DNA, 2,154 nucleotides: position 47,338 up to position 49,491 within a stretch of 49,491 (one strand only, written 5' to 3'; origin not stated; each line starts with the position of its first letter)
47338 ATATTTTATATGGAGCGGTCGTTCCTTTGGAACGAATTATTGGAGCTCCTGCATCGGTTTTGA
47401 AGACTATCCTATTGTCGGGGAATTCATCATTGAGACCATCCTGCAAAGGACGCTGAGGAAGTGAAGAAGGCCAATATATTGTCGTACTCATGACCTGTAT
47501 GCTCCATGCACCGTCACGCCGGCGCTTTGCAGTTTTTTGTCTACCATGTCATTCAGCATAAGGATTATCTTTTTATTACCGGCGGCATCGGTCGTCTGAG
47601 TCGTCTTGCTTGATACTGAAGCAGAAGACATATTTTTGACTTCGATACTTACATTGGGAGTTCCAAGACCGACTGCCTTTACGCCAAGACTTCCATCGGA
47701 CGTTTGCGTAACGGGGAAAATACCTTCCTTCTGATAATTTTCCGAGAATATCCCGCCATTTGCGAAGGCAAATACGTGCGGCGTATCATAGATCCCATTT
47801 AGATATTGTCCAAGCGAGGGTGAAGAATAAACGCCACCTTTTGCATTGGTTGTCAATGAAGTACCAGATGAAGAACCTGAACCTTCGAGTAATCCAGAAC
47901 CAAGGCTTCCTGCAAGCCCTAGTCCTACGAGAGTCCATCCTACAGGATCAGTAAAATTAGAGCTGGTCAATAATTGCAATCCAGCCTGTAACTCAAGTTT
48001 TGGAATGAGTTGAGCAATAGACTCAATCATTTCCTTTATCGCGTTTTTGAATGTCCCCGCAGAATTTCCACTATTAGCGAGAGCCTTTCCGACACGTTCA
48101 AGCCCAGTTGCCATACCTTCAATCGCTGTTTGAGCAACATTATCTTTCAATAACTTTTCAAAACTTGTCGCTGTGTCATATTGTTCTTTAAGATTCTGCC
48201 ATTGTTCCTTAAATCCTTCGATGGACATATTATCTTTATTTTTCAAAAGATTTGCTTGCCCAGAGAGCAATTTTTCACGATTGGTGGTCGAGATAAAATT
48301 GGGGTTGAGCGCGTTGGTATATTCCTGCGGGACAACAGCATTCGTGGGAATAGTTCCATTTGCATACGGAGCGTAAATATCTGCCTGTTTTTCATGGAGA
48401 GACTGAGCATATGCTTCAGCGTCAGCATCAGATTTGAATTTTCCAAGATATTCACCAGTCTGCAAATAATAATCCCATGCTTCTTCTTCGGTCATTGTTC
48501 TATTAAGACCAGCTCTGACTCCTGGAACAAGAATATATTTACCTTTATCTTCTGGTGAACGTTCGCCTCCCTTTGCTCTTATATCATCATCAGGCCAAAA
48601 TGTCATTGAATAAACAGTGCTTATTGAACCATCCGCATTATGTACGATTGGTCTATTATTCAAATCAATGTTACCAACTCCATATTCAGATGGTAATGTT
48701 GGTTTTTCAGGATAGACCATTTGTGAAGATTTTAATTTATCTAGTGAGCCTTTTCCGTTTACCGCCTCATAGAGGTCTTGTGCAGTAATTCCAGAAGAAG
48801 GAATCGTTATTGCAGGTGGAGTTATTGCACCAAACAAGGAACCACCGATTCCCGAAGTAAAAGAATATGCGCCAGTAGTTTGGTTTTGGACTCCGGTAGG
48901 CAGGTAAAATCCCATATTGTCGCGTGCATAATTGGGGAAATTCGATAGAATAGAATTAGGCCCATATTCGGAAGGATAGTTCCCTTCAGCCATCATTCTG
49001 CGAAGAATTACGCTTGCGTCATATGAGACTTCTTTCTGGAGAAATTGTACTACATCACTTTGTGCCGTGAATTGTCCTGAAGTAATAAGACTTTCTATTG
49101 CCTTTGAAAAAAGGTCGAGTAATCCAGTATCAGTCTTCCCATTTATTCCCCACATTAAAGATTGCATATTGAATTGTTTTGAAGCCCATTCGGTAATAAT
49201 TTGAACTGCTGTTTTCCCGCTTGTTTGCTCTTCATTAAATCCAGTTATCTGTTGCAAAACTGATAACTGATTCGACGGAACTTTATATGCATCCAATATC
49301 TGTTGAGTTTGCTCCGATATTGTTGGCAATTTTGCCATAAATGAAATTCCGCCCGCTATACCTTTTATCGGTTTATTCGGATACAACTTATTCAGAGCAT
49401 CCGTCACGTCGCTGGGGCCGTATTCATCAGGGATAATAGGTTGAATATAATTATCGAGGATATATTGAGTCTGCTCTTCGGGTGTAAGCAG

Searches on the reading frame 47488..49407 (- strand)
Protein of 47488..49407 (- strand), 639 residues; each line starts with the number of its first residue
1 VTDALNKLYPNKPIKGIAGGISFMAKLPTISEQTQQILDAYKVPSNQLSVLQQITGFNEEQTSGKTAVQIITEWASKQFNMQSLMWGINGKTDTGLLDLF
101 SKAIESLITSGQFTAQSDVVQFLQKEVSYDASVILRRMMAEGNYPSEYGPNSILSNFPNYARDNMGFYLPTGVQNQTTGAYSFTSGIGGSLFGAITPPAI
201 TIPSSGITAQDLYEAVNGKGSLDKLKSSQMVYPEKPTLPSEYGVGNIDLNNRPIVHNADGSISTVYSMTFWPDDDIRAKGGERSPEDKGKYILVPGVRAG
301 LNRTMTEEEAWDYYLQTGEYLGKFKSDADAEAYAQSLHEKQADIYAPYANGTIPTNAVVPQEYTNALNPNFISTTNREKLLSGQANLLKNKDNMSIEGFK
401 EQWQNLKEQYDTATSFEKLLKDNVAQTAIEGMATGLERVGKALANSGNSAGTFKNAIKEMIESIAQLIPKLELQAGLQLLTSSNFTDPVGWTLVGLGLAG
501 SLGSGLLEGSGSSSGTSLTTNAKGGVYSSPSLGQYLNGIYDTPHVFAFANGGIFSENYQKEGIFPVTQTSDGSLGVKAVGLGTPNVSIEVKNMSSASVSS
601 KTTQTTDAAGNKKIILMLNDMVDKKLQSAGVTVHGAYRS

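Call 12: search_protein_families(library=phrogs, proteins=[window:47488-49407:-], max_evalue=0.00001)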
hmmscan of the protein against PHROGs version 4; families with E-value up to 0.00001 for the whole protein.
window:47488-49407:- (639 aa): 4 families
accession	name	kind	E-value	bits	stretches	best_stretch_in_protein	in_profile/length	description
phrog_1716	-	tail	1.5e-19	71.1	1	493-630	786-923/943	tail length tape measure protein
phrog_339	-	tail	4.4e-18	65.9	1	332-627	829-1102/1123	tail length tape measure protein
phrog_6747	-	tail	6.9e-09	36.4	1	396-614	148-371/390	tail length tape measure protein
phrog_13769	-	unknown function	3.7e-06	26.5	1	372-620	356-590/612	-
